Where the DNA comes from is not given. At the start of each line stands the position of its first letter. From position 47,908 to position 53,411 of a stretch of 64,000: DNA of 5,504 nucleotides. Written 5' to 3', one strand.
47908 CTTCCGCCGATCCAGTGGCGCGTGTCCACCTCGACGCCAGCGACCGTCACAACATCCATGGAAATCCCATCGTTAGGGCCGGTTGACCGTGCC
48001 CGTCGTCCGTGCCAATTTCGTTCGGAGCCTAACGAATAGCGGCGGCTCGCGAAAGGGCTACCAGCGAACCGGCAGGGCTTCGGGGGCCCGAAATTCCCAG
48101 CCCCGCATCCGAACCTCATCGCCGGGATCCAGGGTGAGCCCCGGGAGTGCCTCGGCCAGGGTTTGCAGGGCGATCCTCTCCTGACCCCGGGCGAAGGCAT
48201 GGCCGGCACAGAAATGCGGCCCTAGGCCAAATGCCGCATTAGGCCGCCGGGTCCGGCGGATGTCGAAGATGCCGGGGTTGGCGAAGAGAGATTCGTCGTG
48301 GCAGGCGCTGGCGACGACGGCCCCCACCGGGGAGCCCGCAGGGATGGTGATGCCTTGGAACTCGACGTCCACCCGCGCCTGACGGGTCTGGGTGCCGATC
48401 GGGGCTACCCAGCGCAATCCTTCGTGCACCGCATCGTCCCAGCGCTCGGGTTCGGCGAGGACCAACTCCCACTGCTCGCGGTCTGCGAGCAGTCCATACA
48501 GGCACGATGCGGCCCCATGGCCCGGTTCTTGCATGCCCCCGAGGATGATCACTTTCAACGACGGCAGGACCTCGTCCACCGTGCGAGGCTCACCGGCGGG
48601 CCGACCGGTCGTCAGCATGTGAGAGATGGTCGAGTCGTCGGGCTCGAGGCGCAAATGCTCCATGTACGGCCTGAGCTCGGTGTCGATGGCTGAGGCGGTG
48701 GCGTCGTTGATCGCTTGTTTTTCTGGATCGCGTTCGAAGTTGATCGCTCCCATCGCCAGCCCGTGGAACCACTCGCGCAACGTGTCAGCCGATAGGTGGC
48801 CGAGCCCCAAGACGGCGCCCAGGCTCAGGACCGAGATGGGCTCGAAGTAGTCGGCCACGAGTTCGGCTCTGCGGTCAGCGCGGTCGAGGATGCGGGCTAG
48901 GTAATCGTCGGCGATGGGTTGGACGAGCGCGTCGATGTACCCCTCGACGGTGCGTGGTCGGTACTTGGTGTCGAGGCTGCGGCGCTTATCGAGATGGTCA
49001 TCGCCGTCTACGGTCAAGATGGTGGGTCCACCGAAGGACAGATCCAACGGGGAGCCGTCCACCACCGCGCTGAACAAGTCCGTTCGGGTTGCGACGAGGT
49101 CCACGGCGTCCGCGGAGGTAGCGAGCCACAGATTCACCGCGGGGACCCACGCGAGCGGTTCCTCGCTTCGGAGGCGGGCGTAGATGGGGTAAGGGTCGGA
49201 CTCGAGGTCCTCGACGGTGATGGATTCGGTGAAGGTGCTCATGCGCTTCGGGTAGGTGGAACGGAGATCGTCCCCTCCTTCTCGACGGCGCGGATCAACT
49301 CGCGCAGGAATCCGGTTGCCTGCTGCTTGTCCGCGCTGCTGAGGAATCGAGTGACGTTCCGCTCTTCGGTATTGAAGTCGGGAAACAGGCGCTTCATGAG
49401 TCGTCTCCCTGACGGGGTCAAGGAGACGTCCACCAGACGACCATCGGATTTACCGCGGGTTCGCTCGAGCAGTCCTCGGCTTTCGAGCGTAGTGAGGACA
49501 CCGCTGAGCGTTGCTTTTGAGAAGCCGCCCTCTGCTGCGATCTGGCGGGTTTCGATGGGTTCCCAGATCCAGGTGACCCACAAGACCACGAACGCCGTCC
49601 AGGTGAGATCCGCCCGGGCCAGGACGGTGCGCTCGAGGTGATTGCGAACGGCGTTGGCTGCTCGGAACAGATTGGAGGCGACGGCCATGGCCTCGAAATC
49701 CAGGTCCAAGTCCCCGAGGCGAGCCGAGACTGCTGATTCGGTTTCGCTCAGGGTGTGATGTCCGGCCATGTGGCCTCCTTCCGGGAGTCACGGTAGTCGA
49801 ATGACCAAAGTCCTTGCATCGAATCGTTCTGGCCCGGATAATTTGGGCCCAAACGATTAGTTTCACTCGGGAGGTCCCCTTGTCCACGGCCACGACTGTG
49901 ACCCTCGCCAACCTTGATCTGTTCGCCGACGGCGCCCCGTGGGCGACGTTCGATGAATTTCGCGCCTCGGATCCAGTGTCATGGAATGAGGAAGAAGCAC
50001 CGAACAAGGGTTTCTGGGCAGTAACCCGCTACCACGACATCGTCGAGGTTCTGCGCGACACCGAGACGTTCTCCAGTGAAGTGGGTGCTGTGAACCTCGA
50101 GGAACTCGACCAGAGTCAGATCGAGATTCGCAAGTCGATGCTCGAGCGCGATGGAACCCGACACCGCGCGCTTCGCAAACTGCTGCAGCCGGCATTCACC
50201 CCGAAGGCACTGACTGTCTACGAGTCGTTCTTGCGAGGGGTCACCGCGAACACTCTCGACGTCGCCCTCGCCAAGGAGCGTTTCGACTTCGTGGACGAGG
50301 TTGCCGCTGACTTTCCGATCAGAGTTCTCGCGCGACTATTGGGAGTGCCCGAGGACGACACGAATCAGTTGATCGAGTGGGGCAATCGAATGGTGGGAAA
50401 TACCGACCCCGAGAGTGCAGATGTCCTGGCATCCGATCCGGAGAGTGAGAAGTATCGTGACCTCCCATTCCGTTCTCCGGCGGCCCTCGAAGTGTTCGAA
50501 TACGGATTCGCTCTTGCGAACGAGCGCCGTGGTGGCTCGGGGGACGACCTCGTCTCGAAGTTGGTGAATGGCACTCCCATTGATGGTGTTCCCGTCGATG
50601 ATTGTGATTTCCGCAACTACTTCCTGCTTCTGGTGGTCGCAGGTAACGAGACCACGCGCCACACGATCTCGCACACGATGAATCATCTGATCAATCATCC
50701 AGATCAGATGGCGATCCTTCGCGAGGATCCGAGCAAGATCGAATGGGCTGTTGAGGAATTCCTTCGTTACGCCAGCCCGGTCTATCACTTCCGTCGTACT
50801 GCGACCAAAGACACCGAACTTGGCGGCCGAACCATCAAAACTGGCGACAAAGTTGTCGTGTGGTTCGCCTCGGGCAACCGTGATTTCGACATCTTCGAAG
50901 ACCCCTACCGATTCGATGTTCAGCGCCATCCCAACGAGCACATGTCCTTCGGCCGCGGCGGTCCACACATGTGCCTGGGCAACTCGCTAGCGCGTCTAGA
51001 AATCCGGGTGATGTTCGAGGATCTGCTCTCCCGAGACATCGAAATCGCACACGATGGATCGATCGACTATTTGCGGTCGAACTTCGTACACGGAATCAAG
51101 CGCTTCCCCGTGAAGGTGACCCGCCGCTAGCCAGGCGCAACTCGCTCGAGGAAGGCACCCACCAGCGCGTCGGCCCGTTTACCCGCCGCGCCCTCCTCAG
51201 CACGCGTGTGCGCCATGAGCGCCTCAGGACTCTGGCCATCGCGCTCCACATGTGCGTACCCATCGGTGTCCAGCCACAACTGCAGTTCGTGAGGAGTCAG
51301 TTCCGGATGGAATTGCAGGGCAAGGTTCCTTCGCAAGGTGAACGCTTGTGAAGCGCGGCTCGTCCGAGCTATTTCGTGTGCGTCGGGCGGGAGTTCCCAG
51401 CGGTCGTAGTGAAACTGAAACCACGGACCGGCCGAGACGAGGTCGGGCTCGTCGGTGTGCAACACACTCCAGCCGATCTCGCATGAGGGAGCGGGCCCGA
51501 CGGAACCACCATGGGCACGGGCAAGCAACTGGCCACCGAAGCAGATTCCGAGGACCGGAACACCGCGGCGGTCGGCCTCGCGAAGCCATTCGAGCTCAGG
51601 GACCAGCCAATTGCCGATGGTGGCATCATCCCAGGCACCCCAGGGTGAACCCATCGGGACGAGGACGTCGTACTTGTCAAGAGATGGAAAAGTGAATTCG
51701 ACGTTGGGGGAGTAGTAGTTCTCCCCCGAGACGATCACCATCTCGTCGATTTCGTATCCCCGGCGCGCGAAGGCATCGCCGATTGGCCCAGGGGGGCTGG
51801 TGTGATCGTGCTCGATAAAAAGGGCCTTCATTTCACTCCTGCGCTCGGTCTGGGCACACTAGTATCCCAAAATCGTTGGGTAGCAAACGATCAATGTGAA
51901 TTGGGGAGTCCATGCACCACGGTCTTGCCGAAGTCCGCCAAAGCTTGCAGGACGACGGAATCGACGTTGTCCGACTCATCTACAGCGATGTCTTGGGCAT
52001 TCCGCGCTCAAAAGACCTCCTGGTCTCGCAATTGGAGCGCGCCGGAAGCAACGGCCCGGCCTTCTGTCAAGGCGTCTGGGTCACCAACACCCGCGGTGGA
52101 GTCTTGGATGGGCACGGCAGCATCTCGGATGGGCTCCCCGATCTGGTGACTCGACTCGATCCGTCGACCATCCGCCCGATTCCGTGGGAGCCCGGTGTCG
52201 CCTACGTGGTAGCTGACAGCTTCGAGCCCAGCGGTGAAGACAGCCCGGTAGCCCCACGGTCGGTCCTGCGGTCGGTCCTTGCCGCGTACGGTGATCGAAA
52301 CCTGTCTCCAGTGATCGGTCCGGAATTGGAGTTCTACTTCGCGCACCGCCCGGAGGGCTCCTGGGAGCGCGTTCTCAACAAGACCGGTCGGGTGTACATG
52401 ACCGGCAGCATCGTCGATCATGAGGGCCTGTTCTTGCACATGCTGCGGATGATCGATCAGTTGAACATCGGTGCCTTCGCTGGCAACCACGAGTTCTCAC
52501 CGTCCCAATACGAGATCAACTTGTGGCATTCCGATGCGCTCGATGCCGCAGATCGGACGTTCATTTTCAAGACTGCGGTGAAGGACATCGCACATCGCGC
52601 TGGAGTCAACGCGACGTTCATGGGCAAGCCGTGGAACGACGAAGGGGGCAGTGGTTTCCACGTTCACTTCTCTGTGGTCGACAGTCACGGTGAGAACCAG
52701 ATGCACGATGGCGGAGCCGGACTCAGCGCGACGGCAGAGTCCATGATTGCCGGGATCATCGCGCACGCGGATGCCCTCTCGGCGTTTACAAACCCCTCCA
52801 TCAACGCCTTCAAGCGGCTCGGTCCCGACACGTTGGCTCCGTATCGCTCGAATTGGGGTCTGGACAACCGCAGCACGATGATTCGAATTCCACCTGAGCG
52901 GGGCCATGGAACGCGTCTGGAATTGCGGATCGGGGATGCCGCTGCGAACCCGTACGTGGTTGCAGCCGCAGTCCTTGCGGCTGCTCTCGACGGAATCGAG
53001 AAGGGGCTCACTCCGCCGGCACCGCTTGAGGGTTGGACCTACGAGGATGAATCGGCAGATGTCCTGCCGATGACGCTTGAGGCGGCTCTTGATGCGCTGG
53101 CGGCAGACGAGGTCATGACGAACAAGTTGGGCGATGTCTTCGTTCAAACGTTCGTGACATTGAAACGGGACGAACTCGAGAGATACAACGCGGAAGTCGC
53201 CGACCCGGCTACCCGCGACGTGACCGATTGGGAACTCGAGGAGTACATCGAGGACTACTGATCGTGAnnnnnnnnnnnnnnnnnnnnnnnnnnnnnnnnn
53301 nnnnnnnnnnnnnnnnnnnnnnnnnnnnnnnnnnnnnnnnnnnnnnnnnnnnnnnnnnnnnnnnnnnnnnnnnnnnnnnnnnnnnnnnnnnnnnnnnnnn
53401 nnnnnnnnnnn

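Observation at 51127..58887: Two GS-like ligases plus a class I amidotransferase wired to a NicX/NicD-like ring-cleavage pair: candidate undescribed gamma-glutamyl-dependent N-aromatic catabolic system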

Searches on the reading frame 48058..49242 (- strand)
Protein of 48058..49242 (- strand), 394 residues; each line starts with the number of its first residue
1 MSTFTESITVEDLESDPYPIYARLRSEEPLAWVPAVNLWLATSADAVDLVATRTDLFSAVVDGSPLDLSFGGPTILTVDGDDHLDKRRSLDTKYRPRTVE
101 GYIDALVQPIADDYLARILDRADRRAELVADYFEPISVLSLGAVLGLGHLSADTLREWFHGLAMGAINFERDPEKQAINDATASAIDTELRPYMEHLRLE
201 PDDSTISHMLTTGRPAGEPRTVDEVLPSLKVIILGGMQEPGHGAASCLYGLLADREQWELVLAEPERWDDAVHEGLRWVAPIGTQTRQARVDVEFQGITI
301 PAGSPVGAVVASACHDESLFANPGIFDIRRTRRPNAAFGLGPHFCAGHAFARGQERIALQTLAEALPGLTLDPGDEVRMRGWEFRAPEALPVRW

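Call 8: search_protein_families(library=pfam, proteins=[window:48058-49242:-])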
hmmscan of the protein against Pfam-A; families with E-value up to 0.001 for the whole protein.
window:48058-49242:- (394 aa): 1 family
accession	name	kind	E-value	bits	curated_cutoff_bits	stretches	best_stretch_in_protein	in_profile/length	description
PF00067.27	p450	-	2.3e-14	53.5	22.8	1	270-362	326-428/462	Cytochrome P450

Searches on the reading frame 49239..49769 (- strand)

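Call 8: search_protein_families(library=pfam, proteins=[window:49239-49769:-])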
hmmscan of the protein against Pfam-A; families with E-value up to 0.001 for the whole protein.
window:49239-49769:- (176 aa): 6 families
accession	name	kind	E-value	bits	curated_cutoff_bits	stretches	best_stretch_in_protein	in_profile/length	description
PF01047.28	MarR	-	1.8e-12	47.4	24.6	1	55-113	1-59/59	MarR family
PF22381.2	Staph_reg_Sar_Rot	-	2.2e-07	31.3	27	1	48-127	5-84/85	Transcriptional regulator SarA/Rot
PF12802.13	MarR_2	-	2.7e-07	31.1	27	1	72-111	21-60/61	MarR family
PF13463.12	HTH_27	-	3.8e-05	24.3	22.2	1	73-121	20-68/68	Winged helix DNA-binding domain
PF02082.26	Rrf2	-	0.00092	19.8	30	0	70-110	22-62/132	Iron-dependent Transcriptional regulator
PF00392.27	GntR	-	0.001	19.1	27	0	73-107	26-60/64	Bacterial regulatory proteins, gntR family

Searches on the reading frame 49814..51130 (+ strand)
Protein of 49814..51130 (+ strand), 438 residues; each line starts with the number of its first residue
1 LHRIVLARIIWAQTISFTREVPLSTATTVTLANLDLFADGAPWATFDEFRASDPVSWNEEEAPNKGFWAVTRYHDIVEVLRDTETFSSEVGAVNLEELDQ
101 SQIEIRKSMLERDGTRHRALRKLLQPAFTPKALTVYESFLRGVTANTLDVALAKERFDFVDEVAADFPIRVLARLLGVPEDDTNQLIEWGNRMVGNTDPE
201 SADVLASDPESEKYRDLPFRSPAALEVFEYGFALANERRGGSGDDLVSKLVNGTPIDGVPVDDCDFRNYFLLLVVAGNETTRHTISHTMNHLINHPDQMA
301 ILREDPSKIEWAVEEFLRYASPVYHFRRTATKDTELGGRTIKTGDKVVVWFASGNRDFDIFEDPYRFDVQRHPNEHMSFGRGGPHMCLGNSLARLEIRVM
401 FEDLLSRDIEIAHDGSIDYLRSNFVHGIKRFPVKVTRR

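Call 3: search_protein_families(library=pfam, proteins=[window:49814-51130:+])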
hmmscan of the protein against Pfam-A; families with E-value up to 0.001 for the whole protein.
window:49814-51130:+ (438 aa): 1 family
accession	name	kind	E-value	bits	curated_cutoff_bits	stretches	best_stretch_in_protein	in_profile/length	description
PF00067.27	p450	-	1.2e-27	97.2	22.8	1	262-407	259-431/462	Cytochrome P450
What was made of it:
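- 49814..51130 (+): Accessory: cytochrome P450 that travels with GS1 and GATase. p450 domain (call 3).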

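Call 4: search_protein_families(library=ncbifam, proteins=[window:49814-51130:+])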
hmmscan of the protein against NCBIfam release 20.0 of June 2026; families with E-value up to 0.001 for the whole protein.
window:49814-51130:+ (438 aa): 9 families
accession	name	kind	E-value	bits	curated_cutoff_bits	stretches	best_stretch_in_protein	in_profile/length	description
NF041177.1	Cyp119_Thmprot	equivalog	8.1e-59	199.2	680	1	45-436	4-367/368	cytochrome P450 Cyp119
NF041802.1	P450_SolI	exception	2.6e-52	177.7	850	1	29-434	19-421/424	solanimycin biosynthesis cytochrome P450 SolI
TIGR04515.1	P450_rel_GT_act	subfamily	4e-42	144.9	343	1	66-433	52-385/386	P450-derived glycosyltransferase activator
TIGR04538.1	P450_cycloAA_1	subfamily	1.3e-41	142.8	500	1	41-407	10-365/395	cytochrome P450, cyclodipeptide synthase-associated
TIGR04458.1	CYP450_TxtE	equivalog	1.1e-36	126.4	500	1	41-410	12-377/403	4-nitrotryptophan synthase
NF045816.1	PentlenlactSyn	equivalog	5.5e-33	114.2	700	1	66-409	37-367/396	pentalenolactone synthase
NF050147.1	aminopyruv_ApyO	equivalog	1.9e-18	66.4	525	1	76-419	47-405/444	RiPP biosynthesis cytochrome P450 ApyO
NF051859.1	AlbFlvMonOxTrpSyn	equivalog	4.7e-15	55.1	700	1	238-375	230-386/457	bifunctional albaflavenone monooxygenase/terpene synthase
NF045812.1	PentlenOxigase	equivalog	4e-11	42.4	800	1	313-407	306-408/444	pentalenene oxygenase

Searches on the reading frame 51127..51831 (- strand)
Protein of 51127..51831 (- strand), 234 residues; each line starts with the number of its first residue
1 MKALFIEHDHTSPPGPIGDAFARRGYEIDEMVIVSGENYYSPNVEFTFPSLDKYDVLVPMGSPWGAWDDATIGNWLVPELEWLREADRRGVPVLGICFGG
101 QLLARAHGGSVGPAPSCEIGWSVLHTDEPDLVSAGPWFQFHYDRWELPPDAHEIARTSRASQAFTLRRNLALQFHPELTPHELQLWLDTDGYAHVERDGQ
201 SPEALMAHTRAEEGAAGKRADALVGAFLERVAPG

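Call 3: search_protein_families(library=pfam, proteins=[window:51127-51831:-])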
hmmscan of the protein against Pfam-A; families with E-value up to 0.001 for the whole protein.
window:51127-51831:- (234 aa): 2 families
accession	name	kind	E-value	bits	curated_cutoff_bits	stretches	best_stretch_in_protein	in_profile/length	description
PF00117.34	GATase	-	2.6e-10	40.7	22.8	1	80-182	62-177/190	Glutamine amidotransferase class-I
PF07722.19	Peptidase_C26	-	2.3e-05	24.7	20.5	1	79-111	94-126/219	Peptidase C26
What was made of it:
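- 51127..51831 (-): Accessory: class I GATase-like hydrolase (Cys-His-Glu), divergent from GS1. GATase and Peptidase_C26 domains (call 3).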

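Call 4: search_protein_families(library=ncbifam, proteins=[window:51127-51831:-])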
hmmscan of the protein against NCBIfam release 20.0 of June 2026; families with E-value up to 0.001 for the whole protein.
window:51127-51831:- (234 aa): 11 families
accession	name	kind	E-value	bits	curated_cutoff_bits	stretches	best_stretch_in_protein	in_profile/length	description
NF005458.0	PRK07053.1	equivalog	2.2e-29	102.5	250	1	3-231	5-232/234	glutamine amidotransferase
NF005072.0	PRK06490.1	equivalog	6.2e-22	77.8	339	1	4-202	17-210/251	glutamine amidotransferase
NF006562.0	PRK09065.1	equivalog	2.2e-17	63.4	205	1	74-213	74-224/242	glutamine amidotransferase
TIGR00888.1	guaA_Nterm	equivalog_domain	1.5e-10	40.8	172.15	1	89-179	69-168/188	glutamine-hydrolyzing GMP synthase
NF000848.1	PRK00074.1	equivalog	1.6e-08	33.6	400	1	88-179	68-171/512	glutamine-hydrolyzing GMP synthase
NF001975.0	PRK00758.1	equivalog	1.9e-07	30.9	198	1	88-179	66-166/185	GMP synthase subunit A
NF006098.0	PRK08250.1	equivalog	1.5e-06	27.9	301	1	1-122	1-116/239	glutamine amidotransferase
NF005743.0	PRK07567.1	equivalog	2.7e-06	26.8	264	1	50-188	48-202/245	glutamine amidotransferase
NF005849.0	PRK07765.1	equivalog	0.00016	21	308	1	82-159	68-153/219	aminodeoxychorismate/anthranilate synthase component II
NF004212.0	PRK05665.1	equivalog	0.00021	21.1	309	1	68-139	69-136/241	amidotransferase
TIGR01368.1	CPSaseIIsmall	equivalog_domain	0.00022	20.3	307.35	0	83-110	239-266/361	glutamine-hydrolyzing carbamoyl-phosphate synthase small subunit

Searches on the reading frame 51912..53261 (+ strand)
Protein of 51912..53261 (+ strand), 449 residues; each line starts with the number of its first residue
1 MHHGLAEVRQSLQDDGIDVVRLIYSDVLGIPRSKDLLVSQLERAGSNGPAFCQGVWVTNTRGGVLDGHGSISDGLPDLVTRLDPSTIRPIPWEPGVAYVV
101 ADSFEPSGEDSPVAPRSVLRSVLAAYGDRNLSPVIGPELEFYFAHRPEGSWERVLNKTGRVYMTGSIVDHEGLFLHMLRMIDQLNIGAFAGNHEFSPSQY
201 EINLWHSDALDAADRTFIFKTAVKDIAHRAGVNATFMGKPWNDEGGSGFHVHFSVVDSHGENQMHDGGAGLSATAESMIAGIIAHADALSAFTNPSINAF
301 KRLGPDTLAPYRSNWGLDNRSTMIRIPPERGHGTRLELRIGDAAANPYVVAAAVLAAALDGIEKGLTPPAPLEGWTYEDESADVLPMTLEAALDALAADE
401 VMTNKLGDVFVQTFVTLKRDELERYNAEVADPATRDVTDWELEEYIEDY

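Call 3: search_protein_families(library=pfam, proteins=[window:51912-53261:+])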
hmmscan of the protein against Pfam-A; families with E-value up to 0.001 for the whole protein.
window:51912-53261:+ (449 aa): 1 family
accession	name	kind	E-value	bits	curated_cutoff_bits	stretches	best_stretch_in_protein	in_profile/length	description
PF00120.29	Gln-synt_C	-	8.8e-93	311.5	24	1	114-431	3-338/344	Glutamine synthetase, catalytic domain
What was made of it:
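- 51912..53261 (+): Accessory: GS-like ligase 1 (449 aa). Gln-synt_C at E=9e-93 (call 3).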

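Call 4: search_protein_families(library=ncbifam, proteins=[window:51912-53261:+])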
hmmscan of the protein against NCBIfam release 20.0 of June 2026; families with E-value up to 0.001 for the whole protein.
window:51912-53261:+ (449 aa): 5 families
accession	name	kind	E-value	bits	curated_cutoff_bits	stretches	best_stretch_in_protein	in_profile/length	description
TIGR03105.1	gln_synth_III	equivalog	4.6e-86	289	469.6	1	10-446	3-434/435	type III glutamate--ammonia ligase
TIGR00653.1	GlnA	equivalog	1.2e-82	278.1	429.15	1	7-446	2-461/462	type I glutamate--ammonia ligase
NF045547.1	GGputSyn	equivalog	1.1e-79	268.3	650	1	7-429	4-434/438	gamma-glutamylputrescine synthetase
NF007006.0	PRK09469.1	equivalog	1.3e-40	139.3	845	1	176-427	195-456/469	glutamate--ammonia ligase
NF041605.1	gln_syn_GlnII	equivalog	2.5e-07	30.2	500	1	99-355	72-325/333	glutamine synthetase GlnII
